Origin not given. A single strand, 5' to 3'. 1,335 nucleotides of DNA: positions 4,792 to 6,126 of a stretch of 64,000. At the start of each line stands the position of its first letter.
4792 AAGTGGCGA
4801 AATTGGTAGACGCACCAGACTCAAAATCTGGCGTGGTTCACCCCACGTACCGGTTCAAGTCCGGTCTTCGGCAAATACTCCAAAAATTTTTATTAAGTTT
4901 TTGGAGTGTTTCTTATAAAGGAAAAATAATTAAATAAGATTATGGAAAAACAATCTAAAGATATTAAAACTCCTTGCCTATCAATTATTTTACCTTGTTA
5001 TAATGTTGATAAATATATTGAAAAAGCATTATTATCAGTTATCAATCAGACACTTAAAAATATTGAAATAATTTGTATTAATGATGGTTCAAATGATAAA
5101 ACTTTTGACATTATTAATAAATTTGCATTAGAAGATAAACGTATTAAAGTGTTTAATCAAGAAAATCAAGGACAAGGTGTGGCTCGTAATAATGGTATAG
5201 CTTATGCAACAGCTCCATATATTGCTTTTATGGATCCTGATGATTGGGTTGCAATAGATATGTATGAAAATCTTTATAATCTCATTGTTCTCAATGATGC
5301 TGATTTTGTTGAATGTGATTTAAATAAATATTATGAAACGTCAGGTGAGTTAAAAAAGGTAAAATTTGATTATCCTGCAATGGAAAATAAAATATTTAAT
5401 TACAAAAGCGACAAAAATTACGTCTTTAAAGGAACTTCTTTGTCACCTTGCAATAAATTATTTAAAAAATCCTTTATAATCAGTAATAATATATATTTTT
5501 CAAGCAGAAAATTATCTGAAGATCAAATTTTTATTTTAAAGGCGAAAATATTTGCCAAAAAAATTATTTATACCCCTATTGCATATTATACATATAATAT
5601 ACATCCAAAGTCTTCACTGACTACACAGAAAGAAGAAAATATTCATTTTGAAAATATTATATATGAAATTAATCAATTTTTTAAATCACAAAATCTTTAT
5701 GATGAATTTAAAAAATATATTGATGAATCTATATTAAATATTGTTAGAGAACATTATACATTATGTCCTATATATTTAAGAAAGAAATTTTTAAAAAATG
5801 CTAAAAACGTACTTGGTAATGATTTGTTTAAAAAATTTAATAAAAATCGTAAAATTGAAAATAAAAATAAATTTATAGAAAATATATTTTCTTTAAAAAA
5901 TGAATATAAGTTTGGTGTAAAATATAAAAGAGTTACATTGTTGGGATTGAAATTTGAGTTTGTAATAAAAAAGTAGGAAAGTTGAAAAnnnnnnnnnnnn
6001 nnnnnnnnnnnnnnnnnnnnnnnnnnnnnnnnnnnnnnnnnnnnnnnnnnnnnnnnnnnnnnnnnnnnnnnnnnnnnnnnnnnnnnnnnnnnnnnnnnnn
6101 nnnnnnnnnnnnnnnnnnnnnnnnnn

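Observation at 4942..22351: A portable ~27-31 aa Lys-rich peptide module (FSIKNEY-NNKKHK-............) is grafted onto nine glycan enzymes of unrelated folds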

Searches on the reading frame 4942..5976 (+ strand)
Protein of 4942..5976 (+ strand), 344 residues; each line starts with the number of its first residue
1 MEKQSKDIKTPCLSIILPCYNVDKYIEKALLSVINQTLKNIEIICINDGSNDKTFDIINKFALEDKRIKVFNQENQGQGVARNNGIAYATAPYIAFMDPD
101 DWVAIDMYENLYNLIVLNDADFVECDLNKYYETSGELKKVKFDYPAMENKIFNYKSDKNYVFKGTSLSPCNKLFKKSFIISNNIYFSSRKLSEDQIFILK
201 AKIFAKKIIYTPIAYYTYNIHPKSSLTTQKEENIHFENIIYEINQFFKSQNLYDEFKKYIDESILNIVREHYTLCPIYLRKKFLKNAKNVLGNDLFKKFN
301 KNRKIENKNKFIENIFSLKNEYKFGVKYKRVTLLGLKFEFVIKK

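Call 4: search_protein_families(library=pfam, proteins=[window:4942-5976:+], max_evalue=0.01)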
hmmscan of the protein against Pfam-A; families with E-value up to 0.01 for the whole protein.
window:4942-5976:+ (344 aa): 3 families
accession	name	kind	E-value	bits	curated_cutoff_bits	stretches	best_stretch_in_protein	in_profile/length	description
PF00535.33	Glycos_transf_2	-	9.9e-37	126.9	23.3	1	14-178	1-163/168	Glycosyl transferase family 2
PF10111.15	Glyco_tranf_2_2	-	4.1e-13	49.9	27.3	1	14-116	1-107/276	Glycosyltransferase like family 2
PF13641.12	Glyco_tranf_2_3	-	4.4e-06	27.3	27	1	13-101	3-97/230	Glycosyltransferase like family 2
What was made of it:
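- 5884..5964 (+): Tag copy 1, C-terminus of the GT2 glycosyltransferase (gene 4942-5976): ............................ The Pfam GT2 domain ends at residue 178 (call 4).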

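Call 5: search_protein_families(library=ncbifam, proteins=[window:4942-5976:+], max_evalue=0.01)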
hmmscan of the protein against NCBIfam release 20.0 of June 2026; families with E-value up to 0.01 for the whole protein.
window:4942-5976:+ (344 aa): 23 families
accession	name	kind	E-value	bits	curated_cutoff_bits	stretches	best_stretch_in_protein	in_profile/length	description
NF007482.0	PRK10073.1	equivalog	1.6e-36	126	423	1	9-332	4-324/334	glycosyltransferase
NF047683.1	TeichurnBiosyTuaG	equivalog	1.3e-24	87.3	400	1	9-123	4-119/252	teichuronic acid biosynthesis protein TuaG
TIGR03937.1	PgaC_IcaA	equivalog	1.2e-20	73.9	422.3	1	5-105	39-140/407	poly-beta-1,6-N-acetyl-D-glucosamine synthase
NF050050.1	ProtGlycPglI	equivalog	1.5e-16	60.6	500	1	11-299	2-274/306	GalNAc(5)-diNAcBac-PP-undecaprenol beta-1,3-glucosyltransferase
NF041875.1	EPS_EpsD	equivalog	2.8e-16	59.8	370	1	13-107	1-96/325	exopolysaccharide biosynthesis glycosyltransferase EpsD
NF053739.1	GlytfEpsEBac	equivalog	8.5e-13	47.9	450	1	11-109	1-101/265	glycosyltransferase EpsE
NF041394.1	GtaseAglG_Halo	equivalog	2.8e-11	43.2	440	1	14-104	4-95/304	glucosyl-dolichyl phosphate glucuronosyltransferase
NF047588.1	GlcsyltransPgfSStrep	equivalog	5e-11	42.4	500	1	13-100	3-95/308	glycosyltransferase PgfS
NF038302.1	EPS_HpsE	equivalog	1.7e-10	40.4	300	1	13-105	3-101/307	hormogonium polysaccharide biosynthesis glycosyltransferase HpsE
TIGR04283.1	glyco_like_mftF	equivalog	9.7e-10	38.4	182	1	13-115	1-97/221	TIGR04283 family arsenosugar biosynthesis glycosyltransferase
NF007453.0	PRK10018.1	equivalog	5.8e-09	36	382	1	10-103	5-100/280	colanic acid biosynthesis glycosyltransferase WcaA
TIGR04017.1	WcaA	equivalog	1.9e-08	34.3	495.75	1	9-103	3-99/279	colanic acid biosynthesis glycosyltransferase WcaA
TIGR03965.1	mycofact_glyco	equivalog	3.1e-08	32.9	280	1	10-100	73-164/467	mycofactocin biosynthesis glycosyltransferase MftF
NF038299.1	EPS_HpsN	equivalog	3.8e-08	32.7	425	1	11-215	1-217/317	hormogonium polysaccharide biosynthesis glycosyltransferase HpsN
NF041391.1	DPhHxTase_Halo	equivalog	3.2e-07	29.5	375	1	19-124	3-101/213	dolichyl-phosphate hexose transferase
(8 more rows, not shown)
